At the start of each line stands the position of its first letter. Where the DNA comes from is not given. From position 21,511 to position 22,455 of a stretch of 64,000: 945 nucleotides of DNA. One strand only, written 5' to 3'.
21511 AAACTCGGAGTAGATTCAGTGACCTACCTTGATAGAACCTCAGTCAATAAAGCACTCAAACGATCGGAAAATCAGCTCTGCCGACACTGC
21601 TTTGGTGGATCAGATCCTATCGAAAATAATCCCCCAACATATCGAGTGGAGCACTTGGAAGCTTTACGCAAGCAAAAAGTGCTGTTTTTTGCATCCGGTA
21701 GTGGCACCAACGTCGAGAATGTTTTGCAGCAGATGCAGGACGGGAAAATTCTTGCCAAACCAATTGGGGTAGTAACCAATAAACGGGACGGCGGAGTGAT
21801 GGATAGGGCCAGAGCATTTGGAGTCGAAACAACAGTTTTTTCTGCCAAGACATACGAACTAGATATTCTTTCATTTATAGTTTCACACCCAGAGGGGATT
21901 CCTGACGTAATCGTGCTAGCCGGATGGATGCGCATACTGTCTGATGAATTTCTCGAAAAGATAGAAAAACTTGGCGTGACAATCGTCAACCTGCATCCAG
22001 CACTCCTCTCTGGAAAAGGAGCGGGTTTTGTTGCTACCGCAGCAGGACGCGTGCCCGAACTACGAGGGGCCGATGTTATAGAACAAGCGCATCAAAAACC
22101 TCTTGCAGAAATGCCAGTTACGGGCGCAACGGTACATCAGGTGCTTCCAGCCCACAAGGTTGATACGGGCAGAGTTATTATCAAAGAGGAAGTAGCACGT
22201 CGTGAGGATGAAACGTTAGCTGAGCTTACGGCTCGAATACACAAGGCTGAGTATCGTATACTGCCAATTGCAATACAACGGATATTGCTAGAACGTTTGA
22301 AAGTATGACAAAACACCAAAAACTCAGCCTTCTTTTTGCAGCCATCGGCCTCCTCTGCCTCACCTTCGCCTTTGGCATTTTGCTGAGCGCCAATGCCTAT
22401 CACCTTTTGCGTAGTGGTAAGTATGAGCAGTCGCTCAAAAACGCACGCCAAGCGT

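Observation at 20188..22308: PurF::PurN fusion whose catalytic N-terminal Cys is encoded upstream of any canonical start codon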

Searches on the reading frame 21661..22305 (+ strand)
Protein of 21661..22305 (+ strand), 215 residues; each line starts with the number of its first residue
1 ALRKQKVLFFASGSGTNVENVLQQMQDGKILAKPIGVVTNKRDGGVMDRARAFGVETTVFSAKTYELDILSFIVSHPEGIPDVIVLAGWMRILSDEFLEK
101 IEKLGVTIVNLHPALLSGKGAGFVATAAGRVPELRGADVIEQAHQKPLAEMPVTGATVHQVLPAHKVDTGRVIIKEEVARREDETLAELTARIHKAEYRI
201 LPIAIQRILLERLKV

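Call 33: search_solved_structures(query=window:21661-22305:+, max_evalue=0.001, show_alignments=3)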
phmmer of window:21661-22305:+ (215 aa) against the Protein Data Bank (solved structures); distinct sequences matched with E-value up to 0.001: 18.
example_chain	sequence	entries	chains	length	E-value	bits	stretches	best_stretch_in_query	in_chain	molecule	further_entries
3p9x_A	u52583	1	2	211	9.9e-20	74.3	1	5-210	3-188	phosphoribosylglycinamide formyltransferase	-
4ds3_A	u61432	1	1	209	3.5e-19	72.5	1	2-208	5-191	Phosphoribosylglycinamide formyltransferase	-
4zyt_A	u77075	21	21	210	3.6e-18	69.2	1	7-208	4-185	Trifunctional purine biosynthetic protein adenosine-3 | Phosphoribosylglycinamide formyltransferase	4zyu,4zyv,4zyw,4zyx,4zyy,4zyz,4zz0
1zlx_A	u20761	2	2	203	3.6e-18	69.2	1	7-208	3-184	Phosphoribosylglycinamide formyltransferase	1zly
1meo_A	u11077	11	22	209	4.2e-18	69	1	7-208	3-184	Phosphoribosylglycinamide formyltransferase | Trifunctional purine biosynthetic protein adenosine-3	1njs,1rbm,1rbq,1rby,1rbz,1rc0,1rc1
1mej_B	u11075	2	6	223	5.9e-18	68.5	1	8-208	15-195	Phosphoribosylglycinamide formyltransferase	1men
5j9f_A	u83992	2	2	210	9.5e-18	67.8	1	7-208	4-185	Trifunctional purine biosynthetic protein adenosine-3 | Phosphoribosylglycinamide formyltransferase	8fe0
5cjj_A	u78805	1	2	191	7.8e-16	61.6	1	6-208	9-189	Phosphoribosylglycinamide formyltransferase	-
4s1n_A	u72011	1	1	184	9.8e-16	61.2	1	5-208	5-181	Phosphoribosylglycinamide formyltransferase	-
3av3_A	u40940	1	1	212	1.2e-14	57.7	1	6-211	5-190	Phosphoribosylglycinamide formyltransferase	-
2gar_A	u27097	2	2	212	5.7e-13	52.2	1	7-117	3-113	GLYCINAMIDE RIBONUCLEOTIDE TRANSFORMYLASE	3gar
1c3e_A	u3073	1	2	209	6.2e-13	52.1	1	7-212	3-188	GLYCINAMIDE RIBONUCLEOTIDE TRANSFORMYLASE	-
1c2t_A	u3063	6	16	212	6.6e-13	52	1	7-212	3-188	GLYCINAMIDE RIBONUCLEOTIDE TRANSFORMYLASE | PHOSPHORIBOSYL-GLYCINAMIDE FORMYLTRANSFERASE | PHOSPHORIBOSYLGLYCINAMIDE FORMYLTRANSFERASE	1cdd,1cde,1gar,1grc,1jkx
3auf_A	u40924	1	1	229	4.5e-12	49.3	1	10-209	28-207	Glycinamide ribonucleotide transformylase 1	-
2ywr_A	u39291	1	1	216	6e-11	45.6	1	7-117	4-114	Phosphoribosylglycinamide formyltransferase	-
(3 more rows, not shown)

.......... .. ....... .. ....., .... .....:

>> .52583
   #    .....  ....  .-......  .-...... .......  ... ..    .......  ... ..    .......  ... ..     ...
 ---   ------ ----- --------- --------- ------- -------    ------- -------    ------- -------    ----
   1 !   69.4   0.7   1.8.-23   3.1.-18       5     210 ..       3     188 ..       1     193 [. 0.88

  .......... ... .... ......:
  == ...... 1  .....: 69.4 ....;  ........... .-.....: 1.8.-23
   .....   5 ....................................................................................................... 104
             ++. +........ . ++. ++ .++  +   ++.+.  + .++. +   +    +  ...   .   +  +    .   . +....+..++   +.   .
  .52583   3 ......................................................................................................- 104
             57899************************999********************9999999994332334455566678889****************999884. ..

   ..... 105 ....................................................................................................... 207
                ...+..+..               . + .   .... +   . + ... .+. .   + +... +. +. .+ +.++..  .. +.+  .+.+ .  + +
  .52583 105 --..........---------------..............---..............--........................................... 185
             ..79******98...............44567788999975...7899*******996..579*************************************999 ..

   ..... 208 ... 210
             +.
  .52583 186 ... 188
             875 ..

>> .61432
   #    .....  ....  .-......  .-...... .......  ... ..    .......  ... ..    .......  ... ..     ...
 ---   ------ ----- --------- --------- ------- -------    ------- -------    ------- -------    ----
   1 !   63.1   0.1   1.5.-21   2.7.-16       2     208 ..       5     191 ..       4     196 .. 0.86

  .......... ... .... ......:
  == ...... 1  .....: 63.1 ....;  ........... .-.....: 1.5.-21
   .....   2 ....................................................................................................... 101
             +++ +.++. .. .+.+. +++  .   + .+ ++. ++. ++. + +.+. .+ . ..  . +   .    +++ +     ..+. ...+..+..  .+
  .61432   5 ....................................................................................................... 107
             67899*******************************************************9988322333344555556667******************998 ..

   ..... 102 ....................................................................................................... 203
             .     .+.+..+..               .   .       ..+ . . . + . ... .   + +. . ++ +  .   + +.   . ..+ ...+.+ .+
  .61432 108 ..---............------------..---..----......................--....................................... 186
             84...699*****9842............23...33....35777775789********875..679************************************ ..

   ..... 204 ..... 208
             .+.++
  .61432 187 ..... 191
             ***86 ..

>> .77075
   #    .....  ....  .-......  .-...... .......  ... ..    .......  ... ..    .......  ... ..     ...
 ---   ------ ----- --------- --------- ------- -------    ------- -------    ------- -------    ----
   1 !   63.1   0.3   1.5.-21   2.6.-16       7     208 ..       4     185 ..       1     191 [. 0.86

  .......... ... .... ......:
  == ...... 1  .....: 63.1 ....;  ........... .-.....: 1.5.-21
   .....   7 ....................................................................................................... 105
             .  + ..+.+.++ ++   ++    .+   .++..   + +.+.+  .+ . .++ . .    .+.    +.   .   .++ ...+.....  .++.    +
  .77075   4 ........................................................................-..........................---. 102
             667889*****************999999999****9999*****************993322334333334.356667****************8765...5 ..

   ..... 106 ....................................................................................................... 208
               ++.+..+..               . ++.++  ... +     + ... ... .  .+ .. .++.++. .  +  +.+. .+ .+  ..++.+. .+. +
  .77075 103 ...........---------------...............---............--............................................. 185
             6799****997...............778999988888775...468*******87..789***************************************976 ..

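Call 51: find_homologous_proteins(query=window:21661-22305:+, max_evalue=1e-10)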
Query window:21661-22305:+ (215 aa): 653 proteins with E <= 1e-10 among 2286 candidates; the best 120 are listed.
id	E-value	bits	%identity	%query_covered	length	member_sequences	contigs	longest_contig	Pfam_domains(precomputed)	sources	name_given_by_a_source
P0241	5.2e-63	230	54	98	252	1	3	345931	PF00551.25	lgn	-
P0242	6.5e-59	217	48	100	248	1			PF00551.25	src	-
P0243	9.4e-43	164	42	96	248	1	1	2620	PF00551.25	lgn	-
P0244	4.7e-40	155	43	95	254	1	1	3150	PF00551.25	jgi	jgi:phosphoribosylglycinamide formyltransferase-1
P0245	2.4e-38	150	40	98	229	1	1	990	PF00551.25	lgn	-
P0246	3.6e-38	149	41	98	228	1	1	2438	PF00551.25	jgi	jgi:formyltetrahydrofolate-dependent phosphoribosylglycinamide formyltransferase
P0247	4.8e-38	149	39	96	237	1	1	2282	PF00551.25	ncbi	-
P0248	9.7e-38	148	38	96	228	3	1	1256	PF00551.25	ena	-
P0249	1.8e-36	144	39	96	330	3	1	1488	PF00551.25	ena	-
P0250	1.2e-33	134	46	67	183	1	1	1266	PF00551.25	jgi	jgi:folate-dependent phosphoribosylglycinamide formyltransferase PurN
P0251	3.9e-31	126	39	95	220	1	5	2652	PF00551.25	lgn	-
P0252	3.2e-30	123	39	95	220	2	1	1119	PF00551.25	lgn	-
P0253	1.5e-29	121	38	97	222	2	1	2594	PF00551.25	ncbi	-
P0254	4.6e-29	120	39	95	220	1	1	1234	PF00551.25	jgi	jgi:phosphoribosylglycinamide formyltransferase-1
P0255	5.7e-29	119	38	95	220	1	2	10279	PF00551.25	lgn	-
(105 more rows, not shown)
